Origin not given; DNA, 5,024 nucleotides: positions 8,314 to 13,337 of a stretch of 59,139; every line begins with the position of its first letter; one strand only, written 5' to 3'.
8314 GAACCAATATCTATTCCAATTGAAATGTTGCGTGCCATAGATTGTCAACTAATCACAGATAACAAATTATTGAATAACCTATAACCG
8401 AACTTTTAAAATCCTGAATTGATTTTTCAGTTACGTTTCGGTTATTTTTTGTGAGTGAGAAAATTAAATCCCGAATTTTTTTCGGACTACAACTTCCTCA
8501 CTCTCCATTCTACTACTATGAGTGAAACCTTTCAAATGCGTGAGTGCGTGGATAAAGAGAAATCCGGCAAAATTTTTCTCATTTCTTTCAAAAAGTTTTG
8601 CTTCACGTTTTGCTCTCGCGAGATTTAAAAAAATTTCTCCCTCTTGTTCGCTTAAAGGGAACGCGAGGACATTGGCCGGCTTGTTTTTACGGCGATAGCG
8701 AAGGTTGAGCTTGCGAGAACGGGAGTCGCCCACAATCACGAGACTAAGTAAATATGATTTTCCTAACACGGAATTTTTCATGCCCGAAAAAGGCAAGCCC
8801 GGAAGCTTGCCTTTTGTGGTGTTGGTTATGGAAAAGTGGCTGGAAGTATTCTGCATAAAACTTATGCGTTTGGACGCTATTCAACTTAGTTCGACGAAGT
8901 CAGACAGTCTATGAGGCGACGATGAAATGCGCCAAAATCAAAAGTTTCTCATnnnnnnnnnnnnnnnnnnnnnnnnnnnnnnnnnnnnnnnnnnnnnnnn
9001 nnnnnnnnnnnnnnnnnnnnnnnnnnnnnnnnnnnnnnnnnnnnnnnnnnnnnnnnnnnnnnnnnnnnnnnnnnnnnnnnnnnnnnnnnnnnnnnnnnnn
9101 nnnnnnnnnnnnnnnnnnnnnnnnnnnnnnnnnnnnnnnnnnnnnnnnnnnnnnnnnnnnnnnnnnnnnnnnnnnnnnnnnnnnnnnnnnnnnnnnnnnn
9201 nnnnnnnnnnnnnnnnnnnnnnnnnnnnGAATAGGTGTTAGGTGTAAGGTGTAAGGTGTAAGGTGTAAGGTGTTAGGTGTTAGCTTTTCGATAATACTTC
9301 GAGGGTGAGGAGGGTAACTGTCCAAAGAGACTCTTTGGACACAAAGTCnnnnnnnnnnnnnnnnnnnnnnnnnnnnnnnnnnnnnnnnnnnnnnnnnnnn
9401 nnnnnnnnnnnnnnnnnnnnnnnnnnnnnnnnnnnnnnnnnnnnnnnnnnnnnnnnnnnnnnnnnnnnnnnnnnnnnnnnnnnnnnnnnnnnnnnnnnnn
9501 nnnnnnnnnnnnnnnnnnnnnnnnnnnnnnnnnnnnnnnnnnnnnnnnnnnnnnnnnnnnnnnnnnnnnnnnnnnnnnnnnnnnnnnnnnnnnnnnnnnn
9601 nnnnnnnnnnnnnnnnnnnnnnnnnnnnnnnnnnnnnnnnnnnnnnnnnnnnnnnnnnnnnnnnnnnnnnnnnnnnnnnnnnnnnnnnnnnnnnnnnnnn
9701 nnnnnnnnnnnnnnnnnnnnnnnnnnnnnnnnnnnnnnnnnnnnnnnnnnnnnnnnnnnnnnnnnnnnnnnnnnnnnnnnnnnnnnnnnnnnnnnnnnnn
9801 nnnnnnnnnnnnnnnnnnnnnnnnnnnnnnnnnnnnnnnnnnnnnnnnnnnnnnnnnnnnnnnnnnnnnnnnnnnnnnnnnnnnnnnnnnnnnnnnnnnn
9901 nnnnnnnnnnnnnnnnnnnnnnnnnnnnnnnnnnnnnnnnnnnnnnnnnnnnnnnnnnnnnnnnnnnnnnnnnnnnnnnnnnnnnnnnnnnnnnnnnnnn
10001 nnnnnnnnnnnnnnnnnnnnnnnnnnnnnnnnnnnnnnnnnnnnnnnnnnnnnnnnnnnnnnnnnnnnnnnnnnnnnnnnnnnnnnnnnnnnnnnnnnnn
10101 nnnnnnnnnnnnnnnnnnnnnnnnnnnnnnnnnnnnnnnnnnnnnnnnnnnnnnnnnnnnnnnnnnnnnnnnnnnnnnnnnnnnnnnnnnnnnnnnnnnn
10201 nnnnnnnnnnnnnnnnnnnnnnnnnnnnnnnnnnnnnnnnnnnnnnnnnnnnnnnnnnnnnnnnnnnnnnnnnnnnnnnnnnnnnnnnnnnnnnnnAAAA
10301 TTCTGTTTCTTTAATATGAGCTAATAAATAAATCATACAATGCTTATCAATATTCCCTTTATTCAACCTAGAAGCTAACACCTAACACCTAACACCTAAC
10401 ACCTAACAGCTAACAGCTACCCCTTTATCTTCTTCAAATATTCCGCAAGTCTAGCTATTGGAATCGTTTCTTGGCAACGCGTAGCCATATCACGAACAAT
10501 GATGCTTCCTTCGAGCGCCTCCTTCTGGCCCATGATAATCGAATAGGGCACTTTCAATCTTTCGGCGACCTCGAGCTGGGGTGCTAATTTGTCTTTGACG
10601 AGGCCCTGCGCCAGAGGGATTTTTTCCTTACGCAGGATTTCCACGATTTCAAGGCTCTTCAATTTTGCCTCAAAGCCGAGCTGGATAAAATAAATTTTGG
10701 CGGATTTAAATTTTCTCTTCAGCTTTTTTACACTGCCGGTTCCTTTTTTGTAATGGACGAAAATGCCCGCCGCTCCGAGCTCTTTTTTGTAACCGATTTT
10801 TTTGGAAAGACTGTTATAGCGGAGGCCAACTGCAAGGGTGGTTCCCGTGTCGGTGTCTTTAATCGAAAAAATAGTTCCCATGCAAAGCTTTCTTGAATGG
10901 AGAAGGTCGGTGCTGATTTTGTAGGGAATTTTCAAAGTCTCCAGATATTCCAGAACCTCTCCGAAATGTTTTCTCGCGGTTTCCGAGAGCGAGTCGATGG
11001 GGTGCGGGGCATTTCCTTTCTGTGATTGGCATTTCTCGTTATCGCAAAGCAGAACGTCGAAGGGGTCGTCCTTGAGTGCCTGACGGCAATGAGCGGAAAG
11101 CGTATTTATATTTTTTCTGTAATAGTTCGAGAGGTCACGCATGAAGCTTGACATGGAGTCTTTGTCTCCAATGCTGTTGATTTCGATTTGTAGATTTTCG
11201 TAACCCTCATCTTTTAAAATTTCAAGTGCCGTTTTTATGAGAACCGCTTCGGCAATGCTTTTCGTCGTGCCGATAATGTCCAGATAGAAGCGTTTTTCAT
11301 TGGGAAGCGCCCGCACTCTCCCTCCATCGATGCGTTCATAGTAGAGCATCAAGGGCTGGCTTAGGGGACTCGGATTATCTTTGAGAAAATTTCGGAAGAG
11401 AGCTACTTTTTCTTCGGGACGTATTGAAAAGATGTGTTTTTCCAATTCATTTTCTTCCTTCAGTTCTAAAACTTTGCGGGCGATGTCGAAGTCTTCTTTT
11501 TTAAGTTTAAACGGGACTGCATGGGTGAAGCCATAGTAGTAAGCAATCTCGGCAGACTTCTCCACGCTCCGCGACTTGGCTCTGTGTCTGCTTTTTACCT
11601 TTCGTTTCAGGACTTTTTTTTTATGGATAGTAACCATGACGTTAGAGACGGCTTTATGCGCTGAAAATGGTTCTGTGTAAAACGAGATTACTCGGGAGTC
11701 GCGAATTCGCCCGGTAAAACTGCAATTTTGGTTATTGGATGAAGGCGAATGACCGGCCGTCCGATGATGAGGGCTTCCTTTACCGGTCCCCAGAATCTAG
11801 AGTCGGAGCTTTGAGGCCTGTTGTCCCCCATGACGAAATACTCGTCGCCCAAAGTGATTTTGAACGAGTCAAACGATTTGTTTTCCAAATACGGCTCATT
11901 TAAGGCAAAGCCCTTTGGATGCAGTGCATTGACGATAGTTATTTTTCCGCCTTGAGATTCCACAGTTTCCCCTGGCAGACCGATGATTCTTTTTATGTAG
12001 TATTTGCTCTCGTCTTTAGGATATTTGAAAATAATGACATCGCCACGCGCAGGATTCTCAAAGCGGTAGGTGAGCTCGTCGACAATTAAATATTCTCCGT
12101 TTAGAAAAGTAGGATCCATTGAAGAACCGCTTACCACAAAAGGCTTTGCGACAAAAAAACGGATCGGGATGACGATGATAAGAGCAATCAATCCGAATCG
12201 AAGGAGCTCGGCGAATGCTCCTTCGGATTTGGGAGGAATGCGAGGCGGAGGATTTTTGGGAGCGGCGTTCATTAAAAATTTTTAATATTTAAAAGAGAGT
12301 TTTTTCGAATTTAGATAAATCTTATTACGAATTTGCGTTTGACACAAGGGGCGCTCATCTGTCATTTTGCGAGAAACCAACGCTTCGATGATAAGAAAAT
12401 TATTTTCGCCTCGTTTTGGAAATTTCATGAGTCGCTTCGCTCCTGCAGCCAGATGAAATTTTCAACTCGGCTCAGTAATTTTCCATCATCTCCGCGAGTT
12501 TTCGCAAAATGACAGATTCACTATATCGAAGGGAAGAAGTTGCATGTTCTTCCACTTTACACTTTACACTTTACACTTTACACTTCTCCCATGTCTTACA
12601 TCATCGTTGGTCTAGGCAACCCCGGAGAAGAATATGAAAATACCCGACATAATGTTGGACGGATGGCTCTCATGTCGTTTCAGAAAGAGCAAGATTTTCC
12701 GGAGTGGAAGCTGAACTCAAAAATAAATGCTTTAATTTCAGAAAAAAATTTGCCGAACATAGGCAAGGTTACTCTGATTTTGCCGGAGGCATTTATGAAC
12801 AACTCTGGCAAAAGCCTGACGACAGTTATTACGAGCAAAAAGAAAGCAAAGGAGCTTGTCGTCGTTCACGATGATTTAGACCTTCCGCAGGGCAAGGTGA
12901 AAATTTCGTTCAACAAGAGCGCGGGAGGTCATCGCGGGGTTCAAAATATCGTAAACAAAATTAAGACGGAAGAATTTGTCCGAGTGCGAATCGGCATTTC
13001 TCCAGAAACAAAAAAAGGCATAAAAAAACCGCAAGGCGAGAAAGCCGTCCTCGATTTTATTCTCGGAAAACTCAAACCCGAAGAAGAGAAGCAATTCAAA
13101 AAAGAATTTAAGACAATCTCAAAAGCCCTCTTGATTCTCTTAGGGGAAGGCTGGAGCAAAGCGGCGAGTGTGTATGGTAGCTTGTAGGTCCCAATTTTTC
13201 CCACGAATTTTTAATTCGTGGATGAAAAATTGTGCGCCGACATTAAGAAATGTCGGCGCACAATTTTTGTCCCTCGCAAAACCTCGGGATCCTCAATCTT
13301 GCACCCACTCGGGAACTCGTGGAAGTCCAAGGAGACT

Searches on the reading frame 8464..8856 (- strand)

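Call 70: search_protein_families(library=pfam, proteins=[window:8464-8856:-], max_evalue=0.001)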
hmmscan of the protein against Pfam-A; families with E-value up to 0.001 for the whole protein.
window:8464-8856:- (130 aa): 1 family
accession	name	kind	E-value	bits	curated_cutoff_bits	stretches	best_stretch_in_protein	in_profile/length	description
PF02130.23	YbeY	-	4.4e-19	69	25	1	31-122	24-118/129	Endoribonuclease YbeY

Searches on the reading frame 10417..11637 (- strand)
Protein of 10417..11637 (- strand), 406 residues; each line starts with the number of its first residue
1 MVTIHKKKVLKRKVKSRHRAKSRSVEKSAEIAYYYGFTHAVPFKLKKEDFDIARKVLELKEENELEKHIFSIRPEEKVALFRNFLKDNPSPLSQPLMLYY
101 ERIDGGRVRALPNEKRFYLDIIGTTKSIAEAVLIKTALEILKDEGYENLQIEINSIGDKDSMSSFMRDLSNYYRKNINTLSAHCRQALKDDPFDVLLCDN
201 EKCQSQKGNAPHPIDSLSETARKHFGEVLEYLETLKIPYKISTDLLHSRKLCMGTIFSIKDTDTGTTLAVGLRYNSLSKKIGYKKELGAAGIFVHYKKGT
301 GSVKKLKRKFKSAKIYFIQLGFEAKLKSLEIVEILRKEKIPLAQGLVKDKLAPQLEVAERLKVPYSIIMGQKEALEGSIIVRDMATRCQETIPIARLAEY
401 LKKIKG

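Call 30: search_protein_families(library=pfam, proteins=[window:10417-11637:-])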
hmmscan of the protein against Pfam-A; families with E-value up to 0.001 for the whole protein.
window:10417-11637:- (406 aa): 1 family
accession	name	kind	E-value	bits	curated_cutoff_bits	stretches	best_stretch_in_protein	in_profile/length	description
PF03129.25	HGTP_anticodon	-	4.8e-10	39.9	21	1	319-403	6-93/94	Anticodon binding domain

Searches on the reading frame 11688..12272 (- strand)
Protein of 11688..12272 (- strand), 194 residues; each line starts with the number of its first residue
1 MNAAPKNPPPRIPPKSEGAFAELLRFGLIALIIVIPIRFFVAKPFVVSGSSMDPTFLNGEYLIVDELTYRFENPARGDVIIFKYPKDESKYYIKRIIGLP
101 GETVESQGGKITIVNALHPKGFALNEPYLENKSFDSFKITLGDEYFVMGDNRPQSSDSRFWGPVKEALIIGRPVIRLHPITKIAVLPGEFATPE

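Call 31: search_protein_families(library=pfam, proteins=[window:11688-12272:-])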
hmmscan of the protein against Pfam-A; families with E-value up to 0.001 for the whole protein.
window:11688-12272:- (194 aa): 2 families
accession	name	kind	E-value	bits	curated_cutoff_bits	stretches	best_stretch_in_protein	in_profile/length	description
PF10502.14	Peptidase_S26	-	6.8e-44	150.2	22.9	1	22-176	3-166/168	Signal peptidase, peptidase S26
PF00717.28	Peptidase_S24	-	0.0001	22.4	23.3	1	46-98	39-84/116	Peptidase S24-like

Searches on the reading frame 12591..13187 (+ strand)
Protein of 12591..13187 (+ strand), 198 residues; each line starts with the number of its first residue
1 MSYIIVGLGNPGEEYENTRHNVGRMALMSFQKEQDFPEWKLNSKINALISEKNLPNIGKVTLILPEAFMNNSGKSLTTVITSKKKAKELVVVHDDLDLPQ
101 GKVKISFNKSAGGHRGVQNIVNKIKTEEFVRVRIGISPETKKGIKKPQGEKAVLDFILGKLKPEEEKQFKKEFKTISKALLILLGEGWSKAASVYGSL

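Call 30: search_protein_families(library=pfam, proteins=[window:12591-13187:+])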
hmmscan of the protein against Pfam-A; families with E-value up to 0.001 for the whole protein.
window:12591-13187:+ (198 aa): 1 family
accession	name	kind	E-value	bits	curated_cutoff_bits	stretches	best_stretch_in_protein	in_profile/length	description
PF01195.25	Pept_tRNA_hydro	-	3.4e-47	161.1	27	1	4-193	1-180/183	Peptidyl-tRNA hydrolase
